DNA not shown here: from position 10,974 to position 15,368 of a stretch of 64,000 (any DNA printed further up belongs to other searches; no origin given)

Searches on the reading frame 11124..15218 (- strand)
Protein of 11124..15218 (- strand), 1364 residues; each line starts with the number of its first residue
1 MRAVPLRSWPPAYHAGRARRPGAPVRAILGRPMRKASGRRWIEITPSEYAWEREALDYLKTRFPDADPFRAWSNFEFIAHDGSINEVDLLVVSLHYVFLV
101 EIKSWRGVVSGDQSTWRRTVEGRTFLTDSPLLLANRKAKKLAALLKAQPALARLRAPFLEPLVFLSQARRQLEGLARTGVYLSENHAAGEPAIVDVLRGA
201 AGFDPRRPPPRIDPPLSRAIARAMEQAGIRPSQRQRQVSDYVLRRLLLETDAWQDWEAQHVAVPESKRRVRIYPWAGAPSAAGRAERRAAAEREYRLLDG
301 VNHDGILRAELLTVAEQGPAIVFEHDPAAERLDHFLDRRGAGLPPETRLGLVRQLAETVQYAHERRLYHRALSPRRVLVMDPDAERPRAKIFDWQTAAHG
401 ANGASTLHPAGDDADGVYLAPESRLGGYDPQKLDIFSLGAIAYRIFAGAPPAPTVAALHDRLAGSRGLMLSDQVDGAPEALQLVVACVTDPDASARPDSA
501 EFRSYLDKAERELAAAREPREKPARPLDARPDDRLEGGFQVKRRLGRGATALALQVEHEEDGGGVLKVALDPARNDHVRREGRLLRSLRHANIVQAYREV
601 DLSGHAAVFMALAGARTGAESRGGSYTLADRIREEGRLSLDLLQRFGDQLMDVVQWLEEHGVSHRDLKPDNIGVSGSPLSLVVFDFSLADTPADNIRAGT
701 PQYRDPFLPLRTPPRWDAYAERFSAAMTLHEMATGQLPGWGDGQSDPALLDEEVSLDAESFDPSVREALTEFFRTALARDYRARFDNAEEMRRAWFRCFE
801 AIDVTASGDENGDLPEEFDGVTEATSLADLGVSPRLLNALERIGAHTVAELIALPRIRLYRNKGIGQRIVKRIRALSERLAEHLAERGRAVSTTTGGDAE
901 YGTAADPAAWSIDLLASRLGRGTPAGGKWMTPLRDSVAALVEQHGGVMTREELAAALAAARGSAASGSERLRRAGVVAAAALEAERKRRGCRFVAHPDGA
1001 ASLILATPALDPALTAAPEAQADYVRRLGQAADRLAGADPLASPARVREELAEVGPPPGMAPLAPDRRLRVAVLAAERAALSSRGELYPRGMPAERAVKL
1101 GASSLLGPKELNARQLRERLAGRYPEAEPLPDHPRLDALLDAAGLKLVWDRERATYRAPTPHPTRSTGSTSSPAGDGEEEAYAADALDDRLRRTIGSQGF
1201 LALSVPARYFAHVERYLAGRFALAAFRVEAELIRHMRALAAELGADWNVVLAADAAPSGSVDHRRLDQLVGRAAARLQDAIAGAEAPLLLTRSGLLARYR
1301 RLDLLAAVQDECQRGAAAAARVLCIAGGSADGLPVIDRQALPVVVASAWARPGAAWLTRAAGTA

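Call 44: search_protein_families(library=pfam, proteins=[window:11124-15218:-], max_evalue=0.001)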
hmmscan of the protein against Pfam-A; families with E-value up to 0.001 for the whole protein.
window:11124-15218:- (1364 aa): 5 families
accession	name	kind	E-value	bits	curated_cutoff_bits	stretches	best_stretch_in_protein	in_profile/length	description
PF00069.31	Pkinase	-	2.1e-33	116.3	31.7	2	539-796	1-263/263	Protein kinase domain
PF07714.23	PK_Tyr_Ser-Thr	-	3.4e-19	69.6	23.1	2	286-503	43-255/258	Protein tyrosine and serine/threonine kinase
PF08378.17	NERD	-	1.1e-16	61.8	22.1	1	49-165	3-110/111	Nuclease-related domain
PF03118.21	RNA_pol_A_CTD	-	3.4e-05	23.9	23.8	1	824-874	12-62/67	Bacterial RNA polymerase, alpha chain C terminal domain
PF07364.17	DUF1485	-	0.00041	20.2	22.8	0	1200-1281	14-94/290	Metallopeptidase family M81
